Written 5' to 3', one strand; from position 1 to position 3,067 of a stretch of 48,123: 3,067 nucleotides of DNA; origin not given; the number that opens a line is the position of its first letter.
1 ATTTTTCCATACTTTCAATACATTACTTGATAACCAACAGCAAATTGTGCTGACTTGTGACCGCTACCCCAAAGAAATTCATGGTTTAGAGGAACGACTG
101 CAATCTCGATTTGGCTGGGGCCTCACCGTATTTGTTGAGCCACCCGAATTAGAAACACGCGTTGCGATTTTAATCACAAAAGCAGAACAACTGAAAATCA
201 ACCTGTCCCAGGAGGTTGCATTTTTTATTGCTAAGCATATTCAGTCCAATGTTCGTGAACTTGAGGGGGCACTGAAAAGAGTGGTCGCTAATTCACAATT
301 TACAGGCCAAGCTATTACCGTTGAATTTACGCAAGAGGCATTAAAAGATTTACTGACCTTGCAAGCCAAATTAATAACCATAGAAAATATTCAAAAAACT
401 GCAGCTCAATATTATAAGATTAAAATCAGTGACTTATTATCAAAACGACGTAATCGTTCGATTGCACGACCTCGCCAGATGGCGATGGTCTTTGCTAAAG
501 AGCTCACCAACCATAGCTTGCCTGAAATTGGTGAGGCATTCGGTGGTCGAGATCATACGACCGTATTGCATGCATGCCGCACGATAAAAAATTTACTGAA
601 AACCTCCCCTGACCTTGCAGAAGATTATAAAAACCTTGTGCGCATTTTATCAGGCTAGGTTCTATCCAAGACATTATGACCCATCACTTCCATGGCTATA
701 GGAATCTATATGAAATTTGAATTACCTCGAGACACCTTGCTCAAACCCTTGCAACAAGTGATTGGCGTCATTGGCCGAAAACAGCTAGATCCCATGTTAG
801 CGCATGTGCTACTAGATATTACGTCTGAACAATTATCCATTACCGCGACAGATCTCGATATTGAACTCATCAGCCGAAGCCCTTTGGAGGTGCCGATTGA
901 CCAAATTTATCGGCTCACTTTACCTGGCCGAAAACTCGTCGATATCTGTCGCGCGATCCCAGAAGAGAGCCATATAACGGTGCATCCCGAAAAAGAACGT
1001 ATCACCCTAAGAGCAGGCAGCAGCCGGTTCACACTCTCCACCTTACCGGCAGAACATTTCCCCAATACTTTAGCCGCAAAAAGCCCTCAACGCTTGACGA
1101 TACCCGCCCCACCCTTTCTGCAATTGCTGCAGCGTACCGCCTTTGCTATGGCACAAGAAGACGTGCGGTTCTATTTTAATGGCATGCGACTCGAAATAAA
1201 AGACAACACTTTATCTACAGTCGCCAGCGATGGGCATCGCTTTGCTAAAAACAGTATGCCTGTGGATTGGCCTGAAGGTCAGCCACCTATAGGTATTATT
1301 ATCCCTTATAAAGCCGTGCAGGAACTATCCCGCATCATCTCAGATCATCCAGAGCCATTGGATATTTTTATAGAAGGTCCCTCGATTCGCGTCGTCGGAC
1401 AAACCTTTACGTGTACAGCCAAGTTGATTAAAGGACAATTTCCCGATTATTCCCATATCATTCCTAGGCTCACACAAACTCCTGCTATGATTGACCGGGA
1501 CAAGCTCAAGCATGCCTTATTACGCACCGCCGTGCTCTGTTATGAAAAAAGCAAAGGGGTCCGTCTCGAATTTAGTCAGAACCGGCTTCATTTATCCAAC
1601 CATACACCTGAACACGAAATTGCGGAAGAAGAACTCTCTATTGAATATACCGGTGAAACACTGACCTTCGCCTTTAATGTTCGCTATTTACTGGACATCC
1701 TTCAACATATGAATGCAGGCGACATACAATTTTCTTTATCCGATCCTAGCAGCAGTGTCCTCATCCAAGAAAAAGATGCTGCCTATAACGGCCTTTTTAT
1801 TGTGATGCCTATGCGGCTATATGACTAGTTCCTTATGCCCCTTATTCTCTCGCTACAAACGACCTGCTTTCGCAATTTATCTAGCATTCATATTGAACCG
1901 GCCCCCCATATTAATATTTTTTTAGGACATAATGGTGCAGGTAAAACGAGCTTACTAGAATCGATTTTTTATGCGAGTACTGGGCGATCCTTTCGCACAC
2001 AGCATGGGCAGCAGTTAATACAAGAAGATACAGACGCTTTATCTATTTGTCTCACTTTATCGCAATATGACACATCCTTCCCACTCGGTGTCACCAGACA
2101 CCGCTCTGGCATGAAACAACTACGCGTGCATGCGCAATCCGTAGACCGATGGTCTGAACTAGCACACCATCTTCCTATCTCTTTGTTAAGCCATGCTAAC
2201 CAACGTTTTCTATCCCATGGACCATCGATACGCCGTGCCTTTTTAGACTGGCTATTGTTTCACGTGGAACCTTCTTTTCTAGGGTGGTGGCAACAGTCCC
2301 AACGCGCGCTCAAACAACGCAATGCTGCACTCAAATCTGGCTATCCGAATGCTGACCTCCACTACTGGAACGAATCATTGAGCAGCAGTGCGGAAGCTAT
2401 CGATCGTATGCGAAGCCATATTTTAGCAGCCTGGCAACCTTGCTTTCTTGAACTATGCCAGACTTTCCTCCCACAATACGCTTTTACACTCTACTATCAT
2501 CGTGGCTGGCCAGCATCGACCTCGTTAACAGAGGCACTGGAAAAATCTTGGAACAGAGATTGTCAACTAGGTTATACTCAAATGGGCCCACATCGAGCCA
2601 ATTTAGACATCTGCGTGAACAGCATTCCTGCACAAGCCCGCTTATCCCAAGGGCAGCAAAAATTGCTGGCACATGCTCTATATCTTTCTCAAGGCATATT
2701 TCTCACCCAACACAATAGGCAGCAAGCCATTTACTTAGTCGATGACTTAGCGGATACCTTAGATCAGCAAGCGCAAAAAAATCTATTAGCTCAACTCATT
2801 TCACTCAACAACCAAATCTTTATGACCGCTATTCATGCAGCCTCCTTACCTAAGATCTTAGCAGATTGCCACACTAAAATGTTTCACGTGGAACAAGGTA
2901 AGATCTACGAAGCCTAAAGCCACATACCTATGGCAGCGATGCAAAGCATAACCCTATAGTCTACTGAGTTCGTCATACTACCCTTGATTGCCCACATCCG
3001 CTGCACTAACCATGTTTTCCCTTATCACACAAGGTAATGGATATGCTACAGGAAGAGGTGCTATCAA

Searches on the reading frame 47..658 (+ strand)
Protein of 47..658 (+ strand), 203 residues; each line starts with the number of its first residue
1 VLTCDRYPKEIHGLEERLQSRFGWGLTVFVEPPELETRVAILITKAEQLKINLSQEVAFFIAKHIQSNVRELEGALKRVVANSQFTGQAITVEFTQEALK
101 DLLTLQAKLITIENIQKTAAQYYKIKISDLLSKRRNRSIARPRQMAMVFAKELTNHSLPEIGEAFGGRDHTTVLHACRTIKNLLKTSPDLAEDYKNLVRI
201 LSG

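Call 34: search_protein_families(library=pfam, max_evalue=0.00001, proteins=[window:47-658:+])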
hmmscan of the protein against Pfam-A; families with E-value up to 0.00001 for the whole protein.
window:47-658:+ (203 aa): 2 families
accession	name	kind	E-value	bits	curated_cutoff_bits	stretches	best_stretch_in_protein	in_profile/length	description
PF08299.17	Bac_DnaA_C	-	4.5e-31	107.1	31.5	1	112-180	1-69/69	Bacterial dnaA protein helix-turn-helix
PF00308.24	Bac_DnaA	-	5.4e-06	27.1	23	0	2-28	135-161/162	Bacterial DnaA ATPAse domain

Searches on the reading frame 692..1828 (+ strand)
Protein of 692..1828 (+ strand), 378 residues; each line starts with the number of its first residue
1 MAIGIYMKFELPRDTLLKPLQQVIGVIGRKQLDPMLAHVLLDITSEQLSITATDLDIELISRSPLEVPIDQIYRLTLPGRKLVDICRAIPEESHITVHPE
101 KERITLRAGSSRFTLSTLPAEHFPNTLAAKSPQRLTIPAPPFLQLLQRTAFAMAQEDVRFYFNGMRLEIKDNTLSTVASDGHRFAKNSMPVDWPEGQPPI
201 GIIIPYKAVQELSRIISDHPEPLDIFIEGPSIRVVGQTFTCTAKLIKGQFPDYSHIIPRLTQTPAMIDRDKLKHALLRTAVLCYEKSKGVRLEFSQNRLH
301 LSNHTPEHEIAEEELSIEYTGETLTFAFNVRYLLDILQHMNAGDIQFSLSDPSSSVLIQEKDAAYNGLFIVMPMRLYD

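Call 34: search_protein_families(library=pfam, max_evalue=0.00001, proteins=[window:692-1828:+])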
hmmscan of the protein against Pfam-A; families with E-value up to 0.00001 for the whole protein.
window:692-1828:+ (378 aa): 3 families
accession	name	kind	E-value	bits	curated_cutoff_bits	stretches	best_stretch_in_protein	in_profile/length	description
PF00712.24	DNA_pol3_beta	-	4.9e-36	124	24.4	1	7-125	1-118/120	DNA polymerase III beta subunit, N-terminal domain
PF02767.21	DNA_pol3_beta_2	-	2.6e-33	115.2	27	1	138-252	3-116/116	DNA polymerase III beta subunit, central domain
PF02768.20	DNA_pol3_beta_3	-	3e-28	98.5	27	1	255-374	2-120/121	DNA polymerase III beta subunit, C-terminal domain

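Call 64: find_encoding_contigs(protein=window:692-1828:+, flank=10000, max_places=6)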
Protein window:692-1828:+ (378 aa): no gene with exactly this product is on record in the collection.

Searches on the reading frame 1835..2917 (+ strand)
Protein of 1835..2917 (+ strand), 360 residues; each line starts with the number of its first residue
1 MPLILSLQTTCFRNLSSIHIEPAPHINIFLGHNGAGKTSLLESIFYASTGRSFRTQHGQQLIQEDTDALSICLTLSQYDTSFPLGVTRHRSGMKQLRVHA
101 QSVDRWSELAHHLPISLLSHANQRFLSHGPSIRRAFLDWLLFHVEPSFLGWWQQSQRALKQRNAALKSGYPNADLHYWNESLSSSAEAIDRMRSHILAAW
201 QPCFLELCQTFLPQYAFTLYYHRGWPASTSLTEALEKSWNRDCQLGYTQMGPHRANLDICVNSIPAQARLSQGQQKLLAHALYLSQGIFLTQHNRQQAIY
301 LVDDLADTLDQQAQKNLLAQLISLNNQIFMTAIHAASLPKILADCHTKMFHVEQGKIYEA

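Call 34: search_protein_families(library=pfam, max_evalue=0.00001, proteins=[window:1835-2917:+])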
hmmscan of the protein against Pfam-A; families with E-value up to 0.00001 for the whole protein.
window:1835-2917:+ (360 aa): 2 families
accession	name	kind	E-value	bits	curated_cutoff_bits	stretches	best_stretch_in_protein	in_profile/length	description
PF02463.25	SMC_N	-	8.1e-23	81.4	40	1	6-356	4-218/220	RecF/RecN/SMC N terminal domain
PF13476.12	AAA_23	-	9.8e-10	39.8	27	1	12-55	7-52/201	AAA domain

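Call 82: find_encoding_contigs(protein=window:1835-2917:+, flank=10000, max_places=6)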
Protein window:1835-2917:+ (360 aa): no gene with exactly this product is on record in the collection.
